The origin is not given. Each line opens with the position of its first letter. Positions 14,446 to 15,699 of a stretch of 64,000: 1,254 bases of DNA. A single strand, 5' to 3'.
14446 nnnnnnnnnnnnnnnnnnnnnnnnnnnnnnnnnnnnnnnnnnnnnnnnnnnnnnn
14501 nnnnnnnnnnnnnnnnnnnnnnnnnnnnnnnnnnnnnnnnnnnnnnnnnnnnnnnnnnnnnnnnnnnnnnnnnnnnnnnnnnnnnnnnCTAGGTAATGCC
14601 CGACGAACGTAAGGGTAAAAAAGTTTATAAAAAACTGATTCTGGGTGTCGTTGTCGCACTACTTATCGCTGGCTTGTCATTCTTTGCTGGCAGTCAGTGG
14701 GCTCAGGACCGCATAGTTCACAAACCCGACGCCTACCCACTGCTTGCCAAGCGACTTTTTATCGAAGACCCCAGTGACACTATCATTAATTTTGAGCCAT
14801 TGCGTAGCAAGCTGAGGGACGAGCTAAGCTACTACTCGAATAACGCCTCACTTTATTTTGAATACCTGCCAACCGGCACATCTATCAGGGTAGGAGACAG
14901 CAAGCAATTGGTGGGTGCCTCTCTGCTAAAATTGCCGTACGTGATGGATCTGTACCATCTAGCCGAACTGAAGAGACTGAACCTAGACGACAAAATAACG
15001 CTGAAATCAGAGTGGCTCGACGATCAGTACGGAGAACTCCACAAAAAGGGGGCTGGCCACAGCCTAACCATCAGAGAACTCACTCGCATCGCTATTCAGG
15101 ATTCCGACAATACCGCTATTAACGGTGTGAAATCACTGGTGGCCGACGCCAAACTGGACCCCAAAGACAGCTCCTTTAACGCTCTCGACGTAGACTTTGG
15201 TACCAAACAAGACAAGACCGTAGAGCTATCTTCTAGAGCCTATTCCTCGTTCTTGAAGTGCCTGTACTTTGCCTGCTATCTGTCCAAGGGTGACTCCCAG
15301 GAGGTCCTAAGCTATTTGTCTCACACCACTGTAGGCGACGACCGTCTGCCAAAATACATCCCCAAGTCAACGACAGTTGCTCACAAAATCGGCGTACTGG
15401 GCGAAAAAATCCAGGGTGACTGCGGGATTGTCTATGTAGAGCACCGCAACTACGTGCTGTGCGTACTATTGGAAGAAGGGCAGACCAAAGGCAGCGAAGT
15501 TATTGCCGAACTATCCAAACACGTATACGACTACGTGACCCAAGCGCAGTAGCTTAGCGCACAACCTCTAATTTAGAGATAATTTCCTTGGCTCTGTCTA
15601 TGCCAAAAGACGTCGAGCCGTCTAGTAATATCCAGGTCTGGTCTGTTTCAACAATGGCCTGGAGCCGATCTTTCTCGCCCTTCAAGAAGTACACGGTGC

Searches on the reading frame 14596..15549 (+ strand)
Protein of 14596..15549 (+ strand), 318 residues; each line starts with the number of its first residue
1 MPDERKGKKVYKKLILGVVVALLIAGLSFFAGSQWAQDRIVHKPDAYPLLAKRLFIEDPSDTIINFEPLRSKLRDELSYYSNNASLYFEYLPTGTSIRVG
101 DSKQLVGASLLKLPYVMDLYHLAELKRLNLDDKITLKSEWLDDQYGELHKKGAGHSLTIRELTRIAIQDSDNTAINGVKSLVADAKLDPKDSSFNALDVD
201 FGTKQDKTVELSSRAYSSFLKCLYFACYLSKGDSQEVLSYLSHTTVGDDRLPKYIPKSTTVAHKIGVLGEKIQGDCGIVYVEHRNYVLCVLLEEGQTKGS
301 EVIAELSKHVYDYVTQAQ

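Call 21: search_protein_families(library=pfam, proteins=[window:14596-15549:+], max_evalue=0.001)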
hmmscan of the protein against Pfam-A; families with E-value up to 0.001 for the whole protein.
window:14596-15549:+ (318 aa): 1 family
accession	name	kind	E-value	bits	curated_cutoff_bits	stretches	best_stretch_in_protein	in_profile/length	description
PF13354.11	Beta-lactamase2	-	1.4e-30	106.7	22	1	85-291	1-213/214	Beta-lactamase enzyme family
